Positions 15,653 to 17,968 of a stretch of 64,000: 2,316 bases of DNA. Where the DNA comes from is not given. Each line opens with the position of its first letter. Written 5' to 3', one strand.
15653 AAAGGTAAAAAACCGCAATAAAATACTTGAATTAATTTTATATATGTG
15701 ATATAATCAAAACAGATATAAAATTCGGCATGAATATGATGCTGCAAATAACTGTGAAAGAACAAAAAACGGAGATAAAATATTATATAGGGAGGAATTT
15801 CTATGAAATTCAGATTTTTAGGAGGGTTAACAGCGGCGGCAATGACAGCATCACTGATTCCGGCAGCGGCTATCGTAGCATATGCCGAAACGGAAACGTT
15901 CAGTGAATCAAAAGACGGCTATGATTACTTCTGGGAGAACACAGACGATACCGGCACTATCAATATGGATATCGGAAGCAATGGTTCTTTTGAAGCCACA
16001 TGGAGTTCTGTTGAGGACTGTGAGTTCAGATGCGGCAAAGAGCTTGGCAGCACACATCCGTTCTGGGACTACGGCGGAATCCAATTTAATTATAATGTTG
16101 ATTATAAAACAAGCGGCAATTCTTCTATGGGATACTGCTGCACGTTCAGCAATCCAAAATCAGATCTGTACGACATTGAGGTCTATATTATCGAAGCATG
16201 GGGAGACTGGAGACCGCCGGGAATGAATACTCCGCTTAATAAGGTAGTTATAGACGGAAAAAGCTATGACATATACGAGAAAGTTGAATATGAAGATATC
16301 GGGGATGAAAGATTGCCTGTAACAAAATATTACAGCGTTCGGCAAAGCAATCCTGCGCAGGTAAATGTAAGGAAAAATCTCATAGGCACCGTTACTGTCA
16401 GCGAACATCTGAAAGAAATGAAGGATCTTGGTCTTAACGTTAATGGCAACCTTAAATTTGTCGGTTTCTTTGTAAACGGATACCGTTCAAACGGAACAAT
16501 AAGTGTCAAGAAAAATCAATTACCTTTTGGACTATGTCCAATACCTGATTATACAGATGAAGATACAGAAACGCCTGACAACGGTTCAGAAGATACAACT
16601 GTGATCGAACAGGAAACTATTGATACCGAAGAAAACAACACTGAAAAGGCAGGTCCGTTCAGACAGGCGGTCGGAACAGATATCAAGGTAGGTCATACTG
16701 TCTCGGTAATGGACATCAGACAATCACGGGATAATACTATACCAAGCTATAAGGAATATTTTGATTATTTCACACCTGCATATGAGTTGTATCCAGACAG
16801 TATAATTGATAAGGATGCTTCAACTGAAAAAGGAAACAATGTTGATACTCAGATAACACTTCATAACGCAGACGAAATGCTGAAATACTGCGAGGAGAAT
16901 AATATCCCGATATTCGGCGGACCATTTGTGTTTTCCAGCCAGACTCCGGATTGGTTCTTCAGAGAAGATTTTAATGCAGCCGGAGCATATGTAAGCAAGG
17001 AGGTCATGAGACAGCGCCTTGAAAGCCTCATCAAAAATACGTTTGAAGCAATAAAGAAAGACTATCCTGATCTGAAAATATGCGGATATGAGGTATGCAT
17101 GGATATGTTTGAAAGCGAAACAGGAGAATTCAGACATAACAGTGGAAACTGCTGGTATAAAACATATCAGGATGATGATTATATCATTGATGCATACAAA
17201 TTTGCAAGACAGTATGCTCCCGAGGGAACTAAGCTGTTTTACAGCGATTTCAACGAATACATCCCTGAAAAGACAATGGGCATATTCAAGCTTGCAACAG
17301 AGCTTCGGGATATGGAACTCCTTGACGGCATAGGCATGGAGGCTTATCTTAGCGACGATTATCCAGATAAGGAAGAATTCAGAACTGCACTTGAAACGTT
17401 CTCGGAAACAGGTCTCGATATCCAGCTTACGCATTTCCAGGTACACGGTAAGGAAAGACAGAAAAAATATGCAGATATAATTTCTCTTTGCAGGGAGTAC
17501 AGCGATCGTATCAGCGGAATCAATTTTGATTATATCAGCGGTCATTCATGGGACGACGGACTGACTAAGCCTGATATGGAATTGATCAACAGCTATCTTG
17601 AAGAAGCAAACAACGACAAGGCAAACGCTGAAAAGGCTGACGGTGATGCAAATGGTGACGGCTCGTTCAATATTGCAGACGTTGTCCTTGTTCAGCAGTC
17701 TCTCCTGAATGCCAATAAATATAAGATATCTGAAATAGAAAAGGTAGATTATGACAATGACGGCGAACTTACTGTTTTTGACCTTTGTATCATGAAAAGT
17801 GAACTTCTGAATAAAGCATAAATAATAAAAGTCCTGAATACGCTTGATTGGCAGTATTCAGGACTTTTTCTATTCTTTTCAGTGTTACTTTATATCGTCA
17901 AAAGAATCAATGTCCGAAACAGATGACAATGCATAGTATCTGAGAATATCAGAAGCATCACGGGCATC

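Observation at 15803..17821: Double pseudo-enzyme: GH11 and GH10 modules both lack catalytic residues, yet the gene is intact and dockerin-tagged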

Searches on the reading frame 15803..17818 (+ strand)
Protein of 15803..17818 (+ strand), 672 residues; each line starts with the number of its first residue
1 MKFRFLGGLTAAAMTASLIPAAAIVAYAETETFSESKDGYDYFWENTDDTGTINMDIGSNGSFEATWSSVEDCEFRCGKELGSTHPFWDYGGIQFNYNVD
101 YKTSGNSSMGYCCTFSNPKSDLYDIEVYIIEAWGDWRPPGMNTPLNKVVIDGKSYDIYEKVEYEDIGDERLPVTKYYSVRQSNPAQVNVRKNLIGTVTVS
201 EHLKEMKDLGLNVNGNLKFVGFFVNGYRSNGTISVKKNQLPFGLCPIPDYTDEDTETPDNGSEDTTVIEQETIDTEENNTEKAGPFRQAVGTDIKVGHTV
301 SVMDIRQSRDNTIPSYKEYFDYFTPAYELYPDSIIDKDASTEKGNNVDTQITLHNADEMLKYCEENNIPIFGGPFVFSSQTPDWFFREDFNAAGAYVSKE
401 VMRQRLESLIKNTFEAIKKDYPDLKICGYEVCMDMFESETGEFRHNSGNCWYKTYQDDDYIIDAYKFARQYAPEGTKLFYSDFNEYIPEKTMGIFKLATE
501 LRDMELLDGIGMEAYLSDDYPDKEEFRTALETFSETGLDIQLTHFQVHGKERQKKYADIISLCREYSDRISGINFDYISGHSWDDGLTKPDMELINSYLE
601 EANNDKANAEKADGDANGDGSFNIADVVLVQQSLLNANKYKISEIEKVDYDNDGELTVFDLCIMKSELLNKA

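Call 3: search_protein_families(library=pfam, proteins=[window:15803-17818:+], max_evalue=1)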
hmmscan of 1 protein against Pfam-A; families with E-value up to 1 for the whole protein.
window:15803-17818:+ (672 aa): 4 families
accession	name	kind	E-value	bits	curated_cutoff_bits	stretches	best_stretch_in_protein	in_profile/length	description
PF00331.26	Glyco_hydro_10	-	5.6e-35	121.5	22.1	1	294-588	11-288/311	Glycosyl hydrolase family 10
PF00457.24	Glyco_hydro_11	-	3.8e-22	79.2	27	1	42-235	7-177/178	Glycosyl hydrolases family 11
PF00404.24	Dockerin_1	-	2.2e-08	34.6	22.9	2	614-669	2-57/57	Dockerin type I domain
PF13499.12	EF-hand_7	-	0.22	12.3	30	1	615-663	12-64/67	EF-hand domain pair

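Call 4: search_protein_families(library=ncbifam, proteins=[window:15803-17818:+], max_evalue=1)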
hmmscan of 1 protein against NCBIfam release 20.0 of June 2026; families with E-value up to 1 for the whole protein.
window:15803-17818:+ (672 aa): 1 family
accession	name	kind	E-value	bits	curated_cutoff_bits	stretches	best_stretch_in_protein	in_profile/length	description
NF041944.1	Xylase_Ferestase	equivalog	3.4e-16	58.6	1200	1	353-549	57-253/694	bifunctional endo-1,4-beta-xylanase/feruloyl esterase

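Call 5: search_solved_structures(query=window:15803-17818:+, max_evalue=0.01, show_alignments=4)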
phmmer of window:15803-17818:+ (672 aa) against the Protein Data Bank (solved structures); distinct sequences matched with E-value up to 0.01: 214 (the best 60 are shown).
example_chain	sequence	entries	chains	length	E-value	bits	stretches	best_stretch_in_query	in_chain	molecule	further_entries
2w5f_A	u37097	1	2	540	2.2e-39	138.6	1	319-548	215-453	ENDO-1,4-BETA-XYLANASE Y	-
2wys_A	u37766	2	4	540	2.2e-39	138.6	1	319-548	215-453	ENDO-1,4-BETA-XYLANASE Y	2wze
7zsz_A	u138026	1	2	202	3.8e-31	111.4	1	34-243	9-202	Endo-1,4-beta-xylanase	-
2f6b_A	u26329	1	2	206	2e-30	109.1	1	32-242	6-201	Family 11 Xylanase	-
2nqy_A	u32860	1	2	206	2.4e-30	108.8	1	32-242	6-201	FAMILY 11 XYLANASE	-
7ayp_A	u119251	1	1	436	3.2e-30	108.4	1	34-243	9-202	Endo-1,4-beta-xylanase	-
2dcj_A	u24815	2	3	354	1.2e-29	106.5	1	35-243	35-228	xylanase J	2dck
1h4g_A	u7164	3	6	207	1.2e-29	106.5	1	35-243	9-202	XYLANASE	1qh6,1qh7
6kka_A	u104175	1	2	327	1.2e-29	106.4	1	36-243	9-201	Endo-1,4-beta-xylanase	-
6kjl_A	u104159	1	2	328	2e-29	105.7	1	36-243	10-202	Endo-1,4-beta-xylanase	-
1h4h_A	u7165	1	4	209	4.7e-29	104.5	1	35-243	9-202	XYLANASE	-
1igo_A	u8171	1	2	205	1.4e-28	103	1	34-246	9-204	family 11 xylanase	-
1f5j_A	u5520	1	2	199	1.2e-25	93.3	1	34-239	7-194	BETA-1,4-XYLANASE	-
4ixl_A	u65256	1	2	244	1.2e-24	90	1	36-243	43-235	xylanase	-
2f8q_A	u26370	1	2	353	8.1e-24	87.2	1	351-547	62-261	alkaline thermostable endoxylanase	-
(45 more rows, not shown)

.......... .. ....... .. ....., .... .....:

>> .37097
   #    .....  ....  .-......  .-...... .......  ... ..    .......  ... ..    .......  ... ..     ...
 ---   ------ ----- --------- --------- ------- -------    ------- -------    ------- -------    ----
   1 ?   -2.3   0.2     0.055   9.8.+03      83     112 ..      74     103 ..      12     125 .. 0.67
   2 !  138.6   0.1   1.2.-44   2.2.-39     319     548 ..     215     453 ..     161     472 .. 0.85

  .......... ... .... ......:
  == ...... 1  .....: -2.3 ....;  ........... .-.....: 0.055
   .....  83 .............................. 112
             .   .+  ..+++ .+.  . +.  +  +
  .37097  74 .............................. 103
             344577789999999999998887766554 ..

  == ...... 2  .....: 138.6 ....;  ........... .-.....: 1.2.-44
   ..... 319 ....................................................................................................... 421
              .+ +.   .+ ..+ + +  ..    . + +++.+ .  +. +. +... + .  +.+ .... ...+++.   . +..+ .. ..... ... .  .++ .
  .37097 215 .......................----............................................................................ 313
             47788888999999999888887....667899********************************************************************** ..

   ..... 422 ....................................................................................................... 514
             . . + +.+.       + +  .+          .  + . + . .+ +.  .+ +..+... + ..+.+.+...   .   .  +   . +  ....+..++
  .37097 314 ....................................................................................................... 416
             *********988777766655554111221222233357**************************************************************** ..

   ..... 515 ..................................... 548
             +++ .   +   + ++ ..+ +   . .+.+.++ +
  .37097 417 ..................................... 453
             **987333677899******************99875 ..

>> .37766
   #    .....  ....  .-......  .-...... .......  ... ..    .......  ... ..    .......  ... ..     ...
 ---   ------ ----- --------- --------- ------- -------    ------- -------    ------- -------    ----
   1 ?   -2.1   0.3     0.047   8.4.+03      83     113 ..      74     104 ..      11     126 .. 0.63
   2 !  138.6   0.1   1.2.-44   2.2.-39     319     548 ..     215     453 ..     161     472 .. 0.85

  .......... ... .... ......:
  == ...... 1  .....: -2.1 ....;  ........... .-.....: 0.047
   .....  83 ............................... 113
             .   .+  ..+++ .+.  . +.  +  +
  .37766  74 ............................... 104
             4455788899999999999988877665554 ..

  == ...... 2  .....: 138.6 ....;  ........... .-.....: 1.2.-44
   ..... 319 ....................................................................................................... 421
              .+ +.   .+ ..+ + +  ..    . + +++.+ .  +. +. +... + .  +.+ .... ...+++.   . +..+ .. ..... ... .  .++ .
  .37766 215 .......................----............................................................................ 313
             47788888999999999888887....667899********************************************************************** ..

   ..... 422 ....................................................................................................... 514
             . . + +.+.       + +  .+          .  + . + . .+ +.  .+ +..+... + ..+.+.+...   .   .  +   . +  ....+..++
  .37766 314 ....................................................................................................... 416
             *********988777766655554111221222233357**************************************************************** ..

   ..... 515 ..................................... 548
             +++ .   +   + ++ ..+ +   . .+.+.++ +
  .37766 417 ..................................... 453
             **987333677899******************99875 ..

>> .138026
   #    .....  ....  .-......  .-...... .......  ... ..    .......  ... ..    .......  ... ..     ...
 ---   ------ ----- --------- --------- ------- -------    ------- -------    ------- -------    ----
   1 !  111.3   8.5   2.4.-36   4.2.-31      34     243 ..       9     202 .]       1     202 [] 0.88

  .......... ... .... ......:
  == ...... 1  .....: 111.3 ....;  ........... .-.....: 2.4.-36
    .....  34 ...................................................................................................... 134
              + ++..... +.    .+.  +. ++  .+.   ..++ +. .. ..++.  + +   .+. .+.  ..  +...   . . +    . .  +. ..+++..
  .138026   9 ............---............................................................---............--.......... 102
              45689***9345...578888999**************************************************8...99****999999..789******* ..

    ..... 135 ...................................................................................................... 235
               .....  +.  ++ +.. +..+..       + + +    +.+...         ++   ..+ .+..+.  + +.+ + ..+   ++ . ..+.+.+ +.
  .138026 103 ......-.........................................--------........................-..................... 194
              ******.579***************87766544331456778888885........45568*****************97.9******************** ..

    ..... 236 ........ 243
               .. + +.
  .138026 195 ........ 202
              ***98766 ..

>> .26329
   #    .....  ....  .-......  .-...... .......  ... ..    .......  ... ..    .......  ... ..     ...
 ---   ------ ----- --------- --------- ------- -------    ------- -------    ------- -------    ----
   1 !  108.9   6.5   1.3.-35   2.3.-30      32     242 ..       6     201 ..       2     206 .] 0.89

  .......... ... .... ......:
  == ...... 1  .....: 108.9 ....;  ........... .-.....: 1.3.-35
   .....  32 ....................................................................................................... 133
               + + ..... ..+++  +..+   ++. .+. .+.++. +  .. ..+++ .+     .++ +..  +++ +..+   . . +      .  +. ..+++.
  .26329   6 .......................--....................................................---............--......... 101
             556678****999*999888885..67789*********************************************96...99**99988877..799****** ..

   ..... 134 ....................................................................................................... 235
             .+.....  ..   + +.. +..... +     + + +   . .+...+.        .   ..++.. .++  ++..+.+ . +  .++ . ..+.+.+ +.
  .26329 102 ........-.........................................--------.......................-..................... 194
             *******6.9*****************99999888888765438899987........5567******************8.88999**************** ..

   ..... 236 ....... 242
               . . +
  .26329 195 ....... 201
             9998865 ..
